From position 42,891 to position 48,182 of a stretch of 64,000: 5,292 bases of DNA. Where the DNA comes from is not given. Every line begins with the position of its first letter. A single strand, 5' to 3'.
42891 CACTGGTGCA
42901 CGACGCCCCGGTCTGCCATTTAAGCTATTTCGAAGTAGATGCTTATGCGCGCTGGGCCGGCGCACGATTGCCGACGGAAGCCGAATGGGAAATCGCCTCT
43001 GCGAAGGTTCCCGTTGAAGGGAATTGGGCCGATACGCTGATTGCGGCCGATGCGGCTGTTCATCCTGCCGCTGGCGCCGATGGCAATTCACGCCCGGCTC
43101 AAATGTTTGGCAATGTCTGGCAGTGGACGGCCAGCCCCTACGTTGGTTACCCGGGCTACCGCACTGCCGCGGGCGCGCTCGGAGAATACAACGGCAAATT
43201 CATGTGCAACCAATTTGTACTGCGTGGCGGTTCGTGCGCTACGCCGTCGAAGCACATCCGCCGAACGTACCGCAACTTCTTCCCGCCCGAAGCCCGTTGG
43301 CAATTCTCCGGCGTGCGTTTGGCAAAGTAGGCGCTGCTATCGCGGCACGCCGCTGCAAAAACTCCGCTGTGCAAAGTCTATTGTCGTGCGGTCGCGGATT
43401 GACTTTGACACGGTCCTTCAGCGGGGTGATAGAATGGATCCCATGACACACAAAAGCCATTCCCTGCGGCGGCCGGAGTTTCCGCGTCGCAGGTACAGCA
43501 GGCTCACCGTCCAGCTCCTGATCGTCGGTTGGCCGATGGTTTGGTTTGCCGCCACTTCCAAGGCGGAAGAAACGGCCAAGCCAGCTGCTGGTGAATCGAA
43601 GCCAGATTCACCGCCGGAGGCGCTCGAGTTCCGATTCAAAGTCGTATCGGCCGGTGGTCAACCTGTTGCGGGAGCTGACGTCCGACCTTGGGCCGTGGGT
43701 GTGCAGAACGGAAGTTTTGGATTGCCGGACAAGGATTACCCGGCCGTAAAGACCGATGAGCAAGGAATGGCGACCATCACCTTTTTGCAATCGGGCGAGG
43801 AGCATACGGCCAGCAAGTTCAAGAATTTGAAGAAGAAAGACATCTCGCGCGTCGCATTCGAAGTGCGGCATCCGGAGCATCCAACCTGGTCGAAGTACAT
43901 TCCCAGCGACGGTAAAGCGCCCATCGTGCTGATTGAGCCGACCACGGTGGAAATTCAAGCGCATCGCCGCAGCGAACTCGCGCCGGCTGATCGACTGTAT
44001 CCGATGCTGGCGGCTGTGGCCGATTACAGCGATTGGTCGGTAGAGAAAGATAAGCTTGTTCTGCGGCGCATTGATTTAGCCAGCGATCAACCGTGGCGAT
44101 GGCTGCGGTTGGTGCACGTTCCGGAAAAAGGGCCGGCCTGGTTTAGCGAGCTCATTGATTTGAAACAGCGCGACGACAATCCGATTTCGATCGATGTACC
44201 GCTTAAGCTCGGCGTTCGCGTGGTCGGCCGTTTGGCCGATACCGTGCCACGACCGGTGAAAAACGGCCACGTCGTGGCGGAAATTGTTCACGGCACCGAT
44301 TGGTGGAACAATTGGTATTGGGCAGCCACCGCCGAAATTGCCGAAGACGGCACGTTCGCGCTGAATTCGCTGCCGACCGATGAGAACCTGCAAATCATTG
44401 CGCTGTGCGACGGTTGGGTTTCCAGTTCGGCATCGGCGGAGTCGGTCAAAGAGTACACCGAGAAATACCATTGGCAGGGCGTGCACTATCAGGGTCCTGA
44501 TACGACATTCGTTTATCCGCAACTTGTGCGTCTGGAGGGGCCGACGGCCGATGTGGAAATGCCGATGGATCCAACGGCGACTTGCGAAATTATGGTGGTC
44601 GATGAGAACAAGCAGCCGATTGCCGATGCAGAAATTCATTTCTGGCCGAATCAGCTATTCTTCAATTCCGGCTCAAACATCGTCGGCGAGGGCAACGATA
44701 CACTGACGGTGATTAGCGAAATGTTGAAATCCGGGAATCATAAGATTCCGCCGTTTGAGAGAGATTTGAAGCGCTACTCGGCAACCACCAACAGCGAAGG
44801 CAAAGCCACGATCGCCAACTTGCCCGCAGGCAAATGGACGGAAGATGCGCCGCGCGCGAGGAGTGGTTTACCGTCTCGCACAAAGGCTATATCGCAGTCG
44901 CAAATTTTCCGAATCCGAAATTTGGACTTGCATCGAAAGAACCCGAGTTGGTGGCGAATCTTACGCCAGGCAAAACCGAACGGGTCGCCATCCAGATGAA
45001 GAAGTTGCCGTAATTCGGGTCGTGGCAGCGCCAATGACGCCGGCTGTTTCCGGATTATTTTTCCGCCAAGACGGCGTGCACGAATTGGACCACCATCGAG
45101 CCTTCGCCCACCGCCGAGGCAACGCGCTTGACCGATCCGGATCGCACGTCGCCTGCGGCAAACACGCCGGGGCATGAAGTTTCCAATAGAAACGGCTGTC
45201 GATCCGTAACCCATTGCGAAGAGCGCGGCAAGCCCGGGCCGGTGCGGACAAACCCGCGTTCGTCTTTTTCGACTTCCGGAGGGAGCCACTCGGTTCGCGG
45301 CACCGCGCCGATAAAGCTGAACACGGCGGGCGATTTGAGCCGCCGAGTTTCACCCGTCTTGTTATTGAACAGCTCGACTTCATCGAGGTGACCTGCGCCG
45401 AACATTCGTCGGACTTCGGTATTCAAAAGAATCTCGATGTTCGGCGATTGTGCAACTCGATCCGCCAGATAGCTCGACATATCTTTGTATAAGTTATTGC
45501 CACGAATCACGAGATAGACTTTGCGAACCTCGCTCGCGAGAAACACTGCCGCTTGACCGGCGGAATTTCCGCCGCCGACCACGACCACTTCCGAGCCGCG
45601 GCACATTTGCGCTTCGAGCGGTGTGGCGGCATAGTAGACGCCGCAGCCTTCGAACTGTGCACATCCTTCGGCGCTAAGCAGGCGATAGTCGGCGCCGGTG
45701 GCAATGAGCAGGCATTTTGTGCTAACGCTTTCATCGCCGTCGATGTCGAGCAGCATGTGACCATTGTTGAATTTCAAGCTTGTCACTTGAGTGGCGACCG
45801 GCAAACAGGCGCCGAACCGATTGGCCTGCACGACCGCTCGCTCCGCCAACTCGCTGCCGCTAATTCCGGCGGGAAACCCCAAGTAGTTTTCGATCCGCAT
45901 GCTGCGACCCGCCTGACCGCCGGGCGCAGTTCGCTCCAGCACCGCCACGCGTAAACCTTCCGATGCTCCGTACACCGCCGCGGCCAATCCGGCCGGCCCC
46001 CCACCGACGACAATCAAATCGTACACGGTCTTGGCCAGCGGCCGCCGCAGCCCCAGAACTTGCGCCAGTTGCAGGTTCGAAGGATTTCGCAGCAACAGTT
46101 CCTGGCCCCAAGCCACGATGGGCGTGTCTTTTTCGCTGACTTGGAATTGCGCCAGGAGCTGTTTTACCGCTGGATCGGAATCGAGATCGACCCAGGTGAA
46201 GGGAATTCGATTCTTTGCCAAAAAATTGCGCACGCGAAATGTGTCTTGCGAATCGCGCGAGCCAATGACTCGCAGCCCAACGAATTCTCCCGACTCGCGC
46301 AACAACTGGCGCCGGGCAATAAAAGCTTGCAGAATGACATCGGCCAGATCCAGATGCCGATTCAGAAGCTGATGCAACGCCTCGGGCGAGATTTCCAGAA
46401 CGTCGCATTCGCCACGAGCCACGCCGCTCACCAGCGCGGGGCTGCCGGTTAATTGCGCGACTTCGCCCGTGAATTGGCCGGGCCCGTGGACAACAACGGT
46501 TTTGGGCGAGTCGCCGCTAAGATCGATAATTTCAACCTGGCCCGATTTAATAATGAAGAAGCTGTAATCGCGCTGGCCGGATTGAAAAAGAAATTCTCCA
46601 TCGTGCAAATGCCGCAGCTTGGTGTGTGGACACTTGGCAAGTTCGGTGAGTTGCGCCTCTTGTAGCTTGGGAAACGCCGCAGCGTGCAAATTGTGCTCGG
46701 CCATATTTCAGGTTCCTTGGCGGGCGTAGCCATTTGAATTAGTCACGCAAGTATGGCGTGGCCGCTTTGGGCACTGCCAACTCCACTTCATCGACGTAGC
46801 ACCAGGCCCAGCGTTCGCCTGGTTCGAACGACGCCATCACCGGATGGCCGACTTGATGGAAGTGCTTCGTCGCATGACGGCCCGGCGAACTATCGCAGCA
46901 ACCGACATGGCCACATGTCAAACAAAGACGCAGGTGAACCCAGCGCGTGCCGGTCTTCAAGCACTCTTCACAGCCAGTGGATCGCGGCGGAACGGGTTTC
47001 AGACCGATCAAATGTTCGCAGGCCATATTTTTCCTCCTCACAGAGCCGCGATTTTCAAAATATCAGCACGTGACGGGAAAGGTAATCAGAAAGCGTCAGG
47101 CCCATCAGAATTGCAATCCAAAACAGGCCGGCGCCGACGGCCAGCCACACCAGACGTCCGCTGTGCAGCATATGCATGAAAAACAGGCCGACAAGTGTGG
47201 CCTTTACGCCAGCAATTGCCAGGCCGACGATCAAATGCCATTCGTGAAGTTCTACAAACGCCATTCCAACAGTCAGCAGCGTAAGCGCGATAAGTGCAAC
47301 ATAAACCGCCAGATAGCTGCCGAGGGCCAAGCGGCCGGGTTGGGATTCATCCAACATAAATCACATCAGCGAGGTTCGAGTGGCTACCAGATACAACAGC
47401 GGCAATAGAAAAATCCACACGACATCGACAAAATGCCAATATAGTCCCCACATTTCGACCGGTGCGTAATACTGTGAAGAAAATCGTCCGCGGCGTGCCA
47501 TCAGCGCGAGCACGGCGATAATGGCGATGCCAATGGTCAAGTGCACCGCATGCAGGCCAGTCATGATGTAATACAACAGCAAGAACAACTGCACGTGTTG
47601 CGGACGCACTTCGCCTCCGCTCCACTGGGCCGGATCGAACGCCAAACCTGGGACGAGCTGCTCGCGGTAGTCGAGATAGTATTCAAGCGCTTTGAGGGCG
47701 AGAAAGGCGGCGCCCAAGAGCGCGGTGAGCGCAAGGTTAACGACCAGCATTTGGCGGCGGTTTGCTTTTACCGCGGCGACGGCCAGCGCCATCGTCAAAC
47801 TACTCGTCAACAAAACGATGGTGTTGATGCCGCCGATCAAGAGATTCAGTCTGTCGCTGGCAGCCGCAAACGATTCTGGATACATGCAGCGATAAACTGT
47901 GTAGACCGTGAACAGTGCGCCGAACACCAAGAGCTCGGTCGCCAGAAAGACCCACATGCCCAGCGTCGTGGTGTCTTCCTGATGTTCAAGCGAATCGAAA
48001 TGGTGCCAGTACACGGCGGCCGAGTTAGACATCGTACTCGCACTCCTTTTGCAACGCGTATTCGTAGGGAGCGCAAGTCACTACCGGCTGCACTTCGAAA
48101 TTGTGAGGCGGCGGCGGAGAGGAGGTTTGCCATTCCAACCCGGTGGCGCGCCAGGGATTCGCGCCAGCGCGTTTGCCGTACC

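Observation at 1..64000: At least 14 genes are split across reading frames: a systematic homopolymer-indel signature rather than mass pseudogenisation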

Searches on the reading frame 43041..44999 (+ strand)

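Call 18: search_protein_families(library=pfam, proteins=[window:43041-44999:+], max_evalue=0.01)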
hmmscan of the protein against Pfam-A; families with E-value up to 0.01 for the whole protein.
window:43041-44999:+ (652 aa): 4 families
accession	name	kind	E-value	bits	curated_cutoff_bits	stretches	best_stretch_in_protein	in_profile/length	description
PF13620.12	CarboxypepD_reg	-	3.5e-07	30.9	32.3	0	578-600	29-51/82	Carboxypeptidase regulatory-like domain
PF10670.15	DUF4198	-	4.3e-05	24.2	34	1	196-252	148-199/209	Domain of unknown function (DUF4198)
PF02369.22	Big_1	-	0.00018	22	34.9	0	196-251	20-69/93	Bacterial Ig-like domain (group 1)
PF17802.7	SpaA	-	0.0013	19.3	23.1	0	569-600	31-55/91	Prealbumin-like fold domain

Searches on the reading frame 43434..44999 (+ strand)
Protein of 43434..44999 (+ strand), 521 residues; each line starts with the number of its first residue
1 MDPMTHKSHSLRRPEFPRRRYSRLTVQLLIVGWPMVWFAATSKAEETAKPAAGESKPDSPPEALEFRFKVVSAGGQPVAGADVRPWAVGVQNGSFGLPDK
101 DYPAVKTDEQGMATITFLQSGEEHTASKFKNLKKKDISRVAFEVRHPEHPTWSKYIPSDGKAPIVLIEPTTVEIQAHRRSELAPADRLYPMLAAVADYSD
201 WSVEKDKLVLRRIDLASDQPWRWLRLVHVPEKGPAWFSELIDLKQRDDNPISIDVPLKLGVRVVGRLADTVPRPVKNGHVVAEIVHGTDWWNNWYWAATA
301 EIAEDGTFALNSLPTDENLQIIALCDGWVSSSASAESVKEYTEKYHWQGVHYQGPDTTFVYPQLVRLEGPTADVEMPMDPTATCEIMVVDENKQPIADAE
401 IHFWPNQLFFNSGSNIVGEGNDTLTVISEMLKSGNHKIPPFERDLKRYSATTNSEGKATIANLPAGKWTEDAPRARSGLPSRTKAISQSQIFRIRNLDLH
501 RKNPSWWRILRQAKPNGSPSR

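Call 53: search_protein_representatives(protein=window:43434-44999:+)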
Query: 521 residues. Proteins with E-value up to 0.001 (for the whole library): 851; up to 1e-10: 619; up to 1e-30: 142. The best 150 are listed.
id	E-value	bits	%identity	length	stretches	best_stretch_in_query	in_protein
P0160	0.0e+00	1202.7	100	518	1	4-521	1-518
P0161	3.9e-143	494.4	51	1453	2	44-472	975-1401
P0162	8.7e-141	486.7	62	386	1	50-402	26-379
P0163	2.9e-123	428.9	52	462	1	90-479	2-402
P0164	3.3e-123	428.7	49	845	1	56-478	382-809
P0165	5.3e-122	424.7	46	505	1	28-467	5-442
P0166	1.7e-109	383.5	44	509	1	44-472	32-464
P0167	8.0e-105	368.0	42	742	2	59-469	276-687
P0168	4.4e-104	365.6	45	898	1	40-466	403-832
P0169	1.2e-103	364.1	42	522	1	25-468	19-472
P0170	1.5e-102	360.5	43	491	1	60-476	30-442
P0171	1.6e-101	357.1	41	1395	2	17-468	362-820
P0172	1.3e-100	354.1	43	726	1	41-469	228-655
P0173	3.8e-98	346.0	42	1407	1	46-465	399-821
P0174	4.7e-96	339.1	44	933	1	42-476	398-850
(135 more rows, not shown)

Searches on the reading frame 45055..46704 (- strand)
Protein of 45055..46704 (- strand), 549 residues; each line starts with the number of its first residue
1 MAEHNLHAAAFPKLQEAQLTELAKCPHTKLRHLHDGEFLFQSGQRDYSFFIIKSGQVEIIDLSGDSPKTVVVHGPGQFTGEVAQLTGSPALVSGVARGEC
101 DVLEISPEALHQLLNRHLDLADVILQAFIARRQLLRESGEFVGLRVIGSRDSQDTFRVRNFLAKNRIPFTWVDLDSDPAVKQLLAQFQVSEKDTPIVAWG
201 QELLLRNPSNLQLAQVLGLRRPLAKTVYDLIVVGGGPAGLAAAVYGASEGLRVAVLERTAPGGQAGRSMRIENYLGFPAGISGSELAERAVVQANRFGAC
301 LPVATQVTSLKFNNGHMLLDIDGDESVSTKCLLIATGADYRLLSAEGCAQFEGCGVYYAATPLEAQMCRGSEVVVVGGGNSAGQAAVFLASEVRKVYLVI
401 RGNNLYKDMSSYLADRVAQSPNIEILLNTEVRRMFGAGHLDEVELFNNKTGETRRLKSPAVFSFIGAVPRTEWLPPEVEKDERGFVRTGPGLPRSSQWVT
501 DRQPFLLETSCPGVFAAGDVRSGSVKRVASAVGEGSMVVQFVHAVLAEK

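Call 6: find_encoding_contigs(protein=window:45055-46704:-, flank=10000, max_places=6)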
Protein window:45055-46704:- (549 aa): no gene with exactly this product is on record in the collection.

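Call 18: search_protein_families(library=pfam, proteins=[window:45055-46704:-], max_evalue=0.01)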
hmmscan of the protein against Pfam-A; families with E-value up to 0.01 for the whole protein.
window:45055-46704:- (549 aa): 13 families
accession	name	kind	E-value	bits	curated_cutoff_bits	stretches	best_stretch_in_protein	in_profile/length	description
PF07992.20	Pyr_redox_2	-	7.4e-35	121.2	26.1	1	228-535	1-291/291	Pyridine nucleotide-disulphide oxidoreductase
PF00027.35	cNMP_binding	-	3.2e-17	62.7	27.5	1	31-117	2-89/89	Cyclic nucleotide-binding domain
PF13738.12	Pyr_redox_3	-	2.9e-14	53.5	30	2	303-476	100-277/305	Pyridine nucleotide-disulphide oxidoreductase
PF00070.33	Pyr_redox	-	5e-11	43.4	22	1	373-436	2-68/82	Pyridine nucleotide-disulphide oxidoreductase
PF12831.13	FAD_oxidored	-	3.7e-08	33.5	27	1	229-268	1-41/416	FAD dependent oxidoreductase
PF00890.30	FAD_binding_2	-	7.6e-08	32.4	20.4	1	229-264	1-37/414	FAD binding domain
PF03486.20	HI0933_like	-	2e-07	31.1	50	1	229-260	2-33/244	HI0933-like protein Rossmann domain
PF01946.23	Thi4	-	2.3e-07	30.8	26.2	1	227-265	17-57/235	Thi4 family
PF01266.30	DAO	-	1.7e-06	28.2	27.9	1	229-275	1-49/353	FAD dependent oxidoreductase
PF13450.12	NAD_binding_8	-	1.1e-05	26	21.9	1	232-266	1-36/68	NAD(P)-binding Rossmann-like domain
PF01134.28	GIDA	-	0.00018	21.1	22.1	0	229-256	1-28/391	Glucose inhibited division protein A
PF01494.25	FAD_binding_3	-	0.00028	20.7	22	1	229-271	3-45/349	FAD binding domain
PF13434.12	Lys_Orn_oxgnase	-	0.0014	18.2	21.3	0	319-420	132-240/339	L-lysine 6-monooxygenase/L-ornithine 5-monooxygenase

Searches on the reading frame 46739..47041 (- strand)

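Call 68: search_protein_families(library=pfam, proteins=[window:46739-47041:-], max_evalue=0.01)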
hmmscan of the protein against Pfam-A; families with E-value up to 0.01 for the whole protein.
window:46739-47041:- (100 aa): 1 family
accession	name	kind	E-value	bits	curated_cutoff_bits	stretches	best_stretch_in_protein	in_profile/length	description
PF02148.25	zf-UBP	-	4.5e-15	56.1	22.7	1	24-88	1-58/63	Zn-finger in ubiquitin-hydrolases and other protein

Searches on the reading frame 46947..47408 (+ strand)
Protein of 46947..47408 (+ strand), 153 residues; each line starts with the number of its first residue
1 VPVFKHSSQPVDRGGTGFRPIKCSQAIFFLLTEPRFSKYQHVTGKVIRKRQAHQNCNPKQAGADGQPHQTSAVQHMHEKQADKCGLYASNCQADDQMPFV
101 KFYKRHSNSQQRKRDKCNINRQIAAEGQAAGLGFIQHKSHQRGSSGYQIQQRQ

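Call 18: search_protein_families(library=pfam, proteins=[window:46947-47408:+], max_evalue=0.01)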
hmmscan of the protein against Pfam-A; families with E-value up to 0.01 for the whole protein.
window:46947-47408:+ (153 aa): 1 family
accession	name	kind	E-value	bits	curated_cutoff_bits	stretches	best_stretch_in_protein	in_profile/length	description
PF08953.17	DUF1899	-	0.0017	18.6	20.7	0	35-65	4-34/66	Domain of unknown function (DUF1899)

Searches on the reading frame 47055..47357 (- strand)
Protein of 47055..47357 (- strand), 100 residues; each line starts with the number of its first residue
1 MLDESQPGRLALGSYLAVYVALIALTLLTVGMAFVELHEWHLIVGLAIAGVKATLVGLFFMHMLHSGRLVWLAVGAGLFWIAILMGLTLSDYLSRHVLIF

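Call 68: search_protein_families(library=pfam, proteins=[window:47055-47357:-], max_evalue=0.01)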
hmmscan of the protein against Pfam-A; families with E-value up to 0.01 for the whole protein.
window:47055-47357:- (100 aa): 1 family
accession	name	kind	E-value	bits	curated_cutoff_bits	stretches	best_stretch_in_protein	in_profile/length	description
PF03626.19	COX4_pro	-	3.8e-12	46.9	28.9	1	17-85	2-71/72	Prokaryotic Cytochrome C oxidase subunit IV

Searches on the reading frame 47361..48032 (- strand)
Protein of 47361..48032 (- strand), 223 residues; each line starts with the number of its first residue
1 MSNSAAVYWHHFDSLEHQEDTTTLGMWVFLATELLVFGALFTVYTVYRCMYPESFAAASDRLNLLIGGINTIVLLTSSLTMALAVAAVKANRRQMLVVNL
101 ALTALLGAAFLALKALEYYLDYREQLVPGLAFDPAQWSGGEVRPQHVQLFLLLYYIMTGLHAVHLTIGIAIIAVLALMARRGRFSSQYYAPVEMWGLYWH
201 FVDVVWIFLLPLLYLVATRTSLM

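Call 18: search_protein_families(library=pfam, proteins=[window:47361-48032:-], max_evalue=0.01)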
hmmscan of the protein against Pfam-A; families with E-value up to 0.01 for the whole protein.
window:47361-48032:- (223 aa): 1 family
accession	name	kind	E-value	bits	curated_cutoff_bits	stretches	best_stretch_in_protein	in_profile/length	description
PF00510.24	COX3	-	3.5e-14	53.7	23.8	2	153-215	193-255/258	Cytochrome c oxidase subunit III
